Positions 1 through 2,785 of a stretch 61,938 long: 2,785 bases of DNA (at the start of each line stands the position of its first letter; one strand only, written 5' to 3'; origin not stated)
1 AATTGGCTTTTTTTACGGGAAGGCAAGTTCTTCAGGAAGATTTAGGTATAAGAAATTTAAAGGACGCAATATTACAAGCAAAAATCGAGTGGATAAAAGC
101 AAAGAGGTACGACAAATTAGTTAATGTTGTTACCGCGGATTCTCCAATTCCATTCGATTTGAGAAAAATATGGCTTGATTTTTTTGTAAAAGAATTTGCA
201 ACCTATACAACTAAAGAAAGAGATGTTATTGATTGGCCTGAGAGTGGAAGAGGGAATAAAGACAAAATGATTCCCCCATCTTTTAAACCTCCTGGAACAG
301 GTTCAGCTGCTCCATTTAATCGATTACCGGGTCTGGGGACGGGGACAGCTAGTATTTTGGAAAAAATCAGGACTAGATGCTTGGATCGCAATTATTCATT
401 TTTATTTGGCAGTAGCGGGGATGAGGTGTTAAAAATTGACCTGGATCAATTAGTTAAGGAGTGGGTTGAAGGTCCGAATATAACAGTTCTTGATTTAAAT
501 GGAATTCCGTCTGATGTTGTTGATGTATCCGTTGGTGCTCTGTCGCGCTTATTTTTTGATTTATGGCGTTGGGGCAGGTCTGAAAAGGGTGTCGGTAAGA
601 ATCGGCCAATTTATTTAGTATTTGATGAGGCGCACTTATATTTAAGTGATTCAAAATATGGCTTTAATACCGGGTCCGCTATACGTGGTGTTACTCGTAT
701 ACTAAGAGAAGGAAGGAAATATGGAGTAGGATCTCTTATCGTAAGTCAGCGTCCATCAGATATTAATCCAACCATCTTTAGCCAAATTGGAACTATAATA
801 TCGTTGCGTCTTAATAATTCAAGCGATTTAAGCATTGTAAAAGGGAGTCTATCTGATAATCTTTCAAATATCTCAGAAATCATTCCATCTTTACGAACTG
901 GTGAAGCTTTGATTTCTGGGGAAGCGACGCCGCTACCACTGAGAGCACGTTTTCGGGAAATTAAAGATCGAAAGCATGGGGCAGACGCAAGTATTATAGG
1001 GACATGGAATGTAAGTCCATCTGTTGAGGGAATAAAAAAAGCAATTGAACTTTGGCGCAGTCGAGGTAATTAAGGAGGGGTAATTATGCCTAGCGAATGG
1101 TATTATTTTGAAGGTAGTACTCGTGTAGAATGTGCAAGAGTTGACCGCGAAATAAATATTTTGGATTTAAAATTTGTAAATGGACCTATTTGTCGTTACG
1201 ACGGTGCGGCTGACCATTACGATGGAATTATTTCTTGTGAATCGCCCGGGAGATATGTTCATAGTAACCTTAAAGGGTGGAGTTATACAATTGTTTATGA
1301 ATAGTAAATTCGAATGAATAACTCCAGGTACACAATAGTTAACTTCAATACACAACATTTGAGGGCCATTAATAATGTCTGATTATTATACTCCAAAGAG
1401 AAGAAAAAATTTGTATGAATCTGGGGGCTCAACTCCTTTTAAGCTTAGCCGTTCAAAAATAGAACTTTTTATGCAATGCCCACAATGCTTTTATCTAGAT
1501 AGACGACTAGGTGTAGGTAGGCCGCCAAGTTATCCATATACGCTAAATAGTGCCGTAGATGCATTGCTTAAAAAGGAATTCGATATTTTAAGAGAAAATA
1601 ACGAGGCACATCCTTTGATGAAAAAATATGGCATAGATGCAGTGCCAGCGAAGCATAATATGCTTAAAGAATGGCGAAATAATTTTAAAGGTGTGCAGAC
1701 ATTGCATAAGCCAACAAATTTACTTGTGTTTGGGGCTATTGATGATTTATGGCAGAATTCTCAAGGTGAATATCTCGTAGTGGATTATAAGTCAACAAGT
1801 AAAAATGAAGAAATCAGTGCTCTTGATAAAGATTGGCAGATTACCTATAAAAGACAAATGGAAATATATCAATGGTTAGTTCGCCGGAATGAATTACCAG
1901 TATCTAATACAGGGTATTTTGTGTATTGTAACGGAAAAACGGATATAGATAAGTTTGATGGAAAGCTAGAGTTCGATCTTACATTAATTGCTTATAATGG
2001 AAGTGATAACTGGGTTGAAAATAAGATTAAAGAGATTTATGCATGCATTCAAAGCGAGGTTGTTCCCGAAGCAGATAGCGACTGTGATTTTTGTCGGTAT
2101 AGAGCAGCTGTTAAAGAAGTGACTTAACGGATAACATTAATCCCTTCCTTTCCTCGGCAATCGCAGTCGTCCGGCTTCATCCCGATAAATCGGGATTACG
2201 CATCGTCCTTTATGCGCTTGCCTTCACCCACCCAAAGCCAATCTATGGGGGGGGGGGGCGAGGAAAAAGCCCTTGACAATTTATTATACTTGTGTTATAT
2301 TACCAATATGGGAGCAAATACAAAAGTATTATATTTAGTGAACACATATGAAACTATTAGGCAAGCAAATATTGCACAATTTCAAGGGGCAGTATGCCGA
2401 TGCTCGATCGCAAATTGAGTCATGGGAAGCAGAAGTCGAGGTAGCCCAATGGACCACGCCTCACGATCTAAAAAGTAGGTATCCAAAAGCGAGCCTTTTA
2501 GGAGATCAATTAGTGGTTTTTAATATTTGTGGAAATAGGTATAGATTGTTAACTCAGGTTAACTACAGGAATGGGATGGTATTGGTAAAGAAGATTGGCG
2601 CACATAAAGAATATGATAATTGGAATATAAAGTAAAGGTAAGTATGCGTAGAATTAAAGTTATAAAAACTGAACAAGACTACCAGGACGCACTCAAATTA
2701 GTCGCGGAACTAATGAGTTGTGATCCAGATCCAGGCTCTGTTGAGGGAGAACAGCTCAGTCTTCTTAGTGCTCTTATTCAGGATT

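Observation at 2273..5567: HigB toxin with a HigA-ImmA/IrrE fusion antitoxin, coupled to a Beta-family (sce7725-like) gene and a convergent sce7726/MmcB-like nuclease-fold gene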

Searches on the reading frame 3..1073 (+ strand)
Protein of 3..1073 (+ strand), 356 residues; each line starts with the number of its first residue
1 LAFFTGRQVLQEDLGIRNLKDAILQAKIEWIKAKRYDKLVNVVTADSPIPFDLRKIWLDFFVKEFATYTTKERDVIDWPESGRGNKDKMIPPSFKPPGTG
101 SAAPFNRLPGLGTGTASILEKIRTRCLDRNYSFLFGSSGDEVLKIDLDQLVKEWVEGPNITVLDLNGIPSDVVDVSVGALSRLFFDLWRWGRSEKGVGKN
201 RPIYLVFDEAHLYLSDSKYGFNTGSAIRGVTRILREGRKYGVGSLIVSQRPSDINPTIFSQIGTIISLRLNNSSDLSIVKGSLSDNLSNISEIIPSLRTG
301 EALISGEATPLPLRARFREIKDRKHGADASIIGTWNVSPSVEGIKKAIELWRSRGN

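Call 3: search_protein_families(library=pfam, proteins=[window:3-1073:+], max_evalue=0.01)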
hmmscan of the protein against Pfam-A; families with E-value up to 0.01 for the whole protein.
window:3-1073:+ (356 aa): 1 family
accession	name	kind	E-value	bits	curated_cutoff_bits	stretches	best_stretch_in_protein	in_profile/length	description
PF05872.18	HerA_C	-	1.3e-07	31.1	22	1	202-305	258-362/502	Helicase HerA-like C-terminal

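Call 4: search_protein_families(library=ncbifam, proteins=[window:3-1073:+], max_evalue=0.01)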
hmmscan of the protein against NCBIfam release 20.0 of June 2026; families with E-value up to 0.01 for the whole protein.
window:3-1073:+ (356 aa): 7 families
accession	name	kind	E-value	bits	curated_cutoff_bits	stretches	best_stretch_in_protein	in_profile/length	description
NF042944.1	HerA_antiphage_2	equivalog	2.4e-42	145.5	850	1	119-336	336-561/576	anti-phage-associated helicase HerA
NF042943.1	HerA_antiphage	equivalog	6.4e-25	87.7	800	1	159-331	395-563/566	anti-phage-associated helicase HerA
NF040937.1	HerA_Thermprot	equivalog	2.2e-24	85.7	800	1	152-336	301-480/487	DNA double-strand break repair helicase HerA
NF040819.1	helicase_HerA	equivalog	2.7e-20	72.4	970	1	201-337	402-537/561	DNA double-strand break repair helicase HerA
NF053655.1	CedD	equivalog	4.9e-09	35.4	600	1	199-309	417-517/527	DNA-translocating ATPase CedD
NF033849.1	ser_rich_anae_1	subfamily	8.3e-05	20.1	650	1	160-279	976-1099/1163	serine-rich protein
TIGR03925.1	T7SS_EccC_b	equivalog_domain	0.00064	18.1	346.55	1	229-310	208-281/564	type VII secretion protein EccCb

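Call 5: search_protein_families(library=padloc, proteins=[window:3-1073:+], max_evalue=0.01)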
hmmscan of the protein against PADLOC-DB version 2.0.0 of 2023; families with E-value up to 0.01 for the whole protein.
window:3-1073:+ (356 aa): 15 families
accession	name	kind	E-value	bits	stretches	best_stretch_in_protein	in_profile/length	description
PDLC04105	HerA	-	5.8e-81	270.8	1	16-354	262-572/576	-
PDLC04104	HerA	-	1.6e-50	169.9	1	118-353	136-373/379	-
PDLC02188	HerA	-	3.9e-43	146.2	1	32-351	248-576/578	-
PDLC04102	HerA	-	2.9e-33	113.1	1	151-337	458-639/654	-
PDLC04098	HerA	-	3.9e-33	112.9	1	117-336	442-667/686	-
PDLC04106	HerA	-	1.9e-32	110.7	1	123-352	430-663/667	-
PDLC04100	HerA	-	3e-26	90.2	1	159-337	401-574/580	-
PDLC04103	HerA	-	5.7e-26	89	1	117-320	358-559/579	-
PDLC02185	HerA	-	1.3e-25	88.2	1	159-337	407-581/585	-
PDLC04097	HerA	-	2.1e-21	74.2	1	159-324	433-599/618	-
PDLC04140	mad8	-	3.3e-18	64.2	1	140-329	140-311/314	mads_8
PDLC01055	HerA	-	2.9e-08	31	1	199-279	414-488/532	Type III coevolved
PDLC04101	HerA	-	1.3e-06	25.4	1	19-176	267-396/400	-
PDLC02684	DndH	-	3.9e-05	19.3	1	145-249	1545-1636/1715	DndH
PDLC02685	DndH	-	0.0031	13.2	1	155-249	1514-1599/1678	DndH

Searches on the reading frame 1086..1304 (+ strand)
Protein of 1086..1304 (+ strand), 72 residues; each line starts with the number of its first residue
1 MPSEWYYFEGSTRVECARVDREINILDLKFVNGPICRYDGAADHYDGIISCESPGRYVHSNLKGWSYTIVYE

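Call 3: search_protein_families(library=pfam, proteins=[window:1086-1304:+], max_evalue=0.01)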
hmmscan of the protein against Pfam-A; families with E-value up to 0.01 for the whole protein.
window:1086-1304:+ (72 aa): 1 family
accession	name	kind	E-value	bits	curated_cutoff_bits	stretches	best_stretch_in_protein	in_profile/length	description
PF13619.11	KTSC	-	3.3e-05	24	25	1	12-64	3-56/58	KTSC domain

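Call 4: search_protein_families(library=ncbifam, proteins=[window:1086-1304:+], max_evalue=0.01)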
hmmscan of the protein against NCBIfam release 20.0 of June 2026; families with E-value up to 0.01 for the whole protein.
window:1086-1304:+ (72 aa): 0 families

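Call 5: search_protein_families(library=padloc, proteins=[window:1086-1304:+], max_evalue=0.01)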
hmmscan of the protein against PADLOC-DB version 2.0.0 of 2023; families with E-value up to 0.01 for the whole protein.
window:1086-1304:+ (72 aa): 0 families

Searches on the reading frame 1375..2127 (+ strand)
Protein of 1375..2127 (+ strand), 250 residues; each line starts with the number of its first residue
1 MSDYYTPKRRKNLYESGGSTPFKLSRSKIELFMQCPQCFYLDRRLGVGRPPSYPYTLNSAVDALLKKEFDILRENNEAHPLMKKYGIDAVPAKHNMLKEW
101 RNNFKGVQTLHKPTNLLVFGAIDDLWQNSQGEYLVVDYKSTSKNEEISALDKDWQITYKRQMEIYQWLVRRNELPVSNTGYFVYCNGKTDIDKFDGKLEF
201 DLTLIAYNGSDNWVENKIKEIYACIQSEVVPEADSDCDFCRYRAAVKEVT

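Call 3: search_protein_families(library=pfam, proteins=[window:1375-2127:+], max_evalue=0.01)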
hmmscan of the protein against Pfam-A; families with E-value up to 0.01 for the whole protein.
window:1375-2127:+ (250 aa): 1 family
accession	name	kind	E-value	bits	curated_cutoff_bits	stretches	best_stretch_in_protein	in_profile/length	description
PF12705.13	PDDEXK_1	-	8.7e-14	52.5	22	1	24-244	2-244/247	PD-(D/E)XK nuclease superfamily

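Call 4: search_protein_families(library=ncbifam, proteins=[window:1375-2127:+], max_evalue=0.01)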
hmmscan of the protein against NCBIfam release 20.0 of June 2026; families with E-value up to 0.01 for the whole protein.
window:1375-2127:+ (250 aa): 1 family
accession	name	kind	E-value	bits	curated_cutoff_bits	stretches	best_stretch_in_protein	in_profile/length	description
TIGR00372.1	cas4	equivalog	1e-07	32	65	1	122-244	71-176/180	CRISPR-associated protein Cas4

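Call 5: search_protein_families(library=padloc, proteins=[window:1375-2127:+], max_evalue=0.01)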
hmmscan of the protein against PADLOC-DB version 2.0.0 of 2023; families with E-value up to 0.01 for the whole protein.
window:1375-2127:+ (250 aa): 6 families
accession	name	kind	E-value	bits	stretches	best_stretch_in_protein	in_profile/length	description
PDLC01250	Cas4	-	2.5e-09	35.6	1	102-244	50-165/168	"CAS-I,CAS-II,CAS-III,CAS-IV,CAS-V,CAS-VI; acquisition_associated"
PDLC00943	Cas4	-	2.7e-08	32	1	122-244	71-176/180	CRISPR-associated protein Cas4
PDLC01447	Cas4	-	6.8e-08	31.1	1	24-244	5-155/161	"CAS-I,CAS-II,CAS-III,CAS-IV,CAS-V,CAS-VI; acquisition_associated"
PDLC00944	Cas4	-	3.4e-06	25.4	1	119-245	67-175/177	Cas4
PDLC02087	Cas4b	-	2.9e-05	22.3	1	115-243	71-185/189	-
PDLC02085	Cas4a2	-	0.00038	18.9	1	132-245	70-160/166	-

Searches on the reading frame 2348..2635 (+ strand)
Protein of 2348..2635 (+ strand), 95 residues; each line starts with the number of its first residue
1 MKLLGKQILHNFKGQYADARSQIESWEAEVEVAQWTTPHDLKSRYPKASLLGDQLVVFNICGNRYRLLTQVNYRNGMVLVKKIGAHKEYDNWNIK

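Call 3: search_protein_families(library=pfam, proteins=[window:2348-2635:+], max_evalue=0.01)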
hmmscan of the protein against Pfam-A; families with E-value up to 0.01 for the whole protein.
window:2348-2635:+ (95 aa): 1 family
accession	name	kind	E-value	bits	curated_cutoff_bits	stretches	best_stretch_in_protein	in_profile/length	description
PF09907.15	HigB_toxin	-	8.3e-27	93.7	27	1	20-91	2-73/74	HigB_toxin, RelE-like toxic component of a toxin-antitoxin system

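Call 4: search_protein_families(library=ncbifam, proteins=[window:2348-2635:+], max_evalue=0.01)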
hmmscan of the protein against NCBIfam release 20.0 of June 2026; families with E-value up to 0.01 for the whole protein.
window:2348-2635:+ (95 aa): 0 families

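Call 5: search_protein_families(library=padloc, proteins=[window:2348-2635:+], max_evalue=0.01)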
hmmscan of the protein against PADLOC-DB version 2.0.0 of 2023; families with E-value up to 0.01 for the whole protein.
window:2348-2635:+ (95 aa): 4 families
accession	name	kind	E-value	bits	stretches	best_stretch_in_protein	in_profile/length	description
PDLC03981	PD-Lambda-2_A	-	1.2e-38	129.6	1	1-93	1-93/94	-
PDLC03979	PD-Lambda-2_A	-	4.9e-29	99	1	1-94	1-94/97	-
PDLC03978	PD-Lambda-2_A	-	3.3e-19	67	1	1-84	1-84/87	-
PDLC03980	PD-Lambda-2_A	-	3.7e-10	38.4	1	1-84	3-86/92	-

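Call 71: search_solved_structures(query=window:2348-2635:+, max_evalue=0.01, show_alignments=2)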
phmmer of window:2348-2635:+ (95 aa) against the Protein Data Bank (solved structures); distinct sequences matched with E-value up to 0.01: 3.
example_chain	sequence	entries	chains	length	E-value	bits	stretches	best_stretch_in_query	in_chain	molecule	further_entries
5ycl_B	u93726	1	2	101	0.0003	24.2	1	4-91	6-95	mRNA interferase HigB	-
5ifg_A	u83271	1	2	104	0.00032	24.1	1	4-91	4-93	mRNA interferase HigB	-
6kml_A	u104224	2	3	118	0.00047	23.6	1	5-91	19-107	mRNA interferase toxin HigB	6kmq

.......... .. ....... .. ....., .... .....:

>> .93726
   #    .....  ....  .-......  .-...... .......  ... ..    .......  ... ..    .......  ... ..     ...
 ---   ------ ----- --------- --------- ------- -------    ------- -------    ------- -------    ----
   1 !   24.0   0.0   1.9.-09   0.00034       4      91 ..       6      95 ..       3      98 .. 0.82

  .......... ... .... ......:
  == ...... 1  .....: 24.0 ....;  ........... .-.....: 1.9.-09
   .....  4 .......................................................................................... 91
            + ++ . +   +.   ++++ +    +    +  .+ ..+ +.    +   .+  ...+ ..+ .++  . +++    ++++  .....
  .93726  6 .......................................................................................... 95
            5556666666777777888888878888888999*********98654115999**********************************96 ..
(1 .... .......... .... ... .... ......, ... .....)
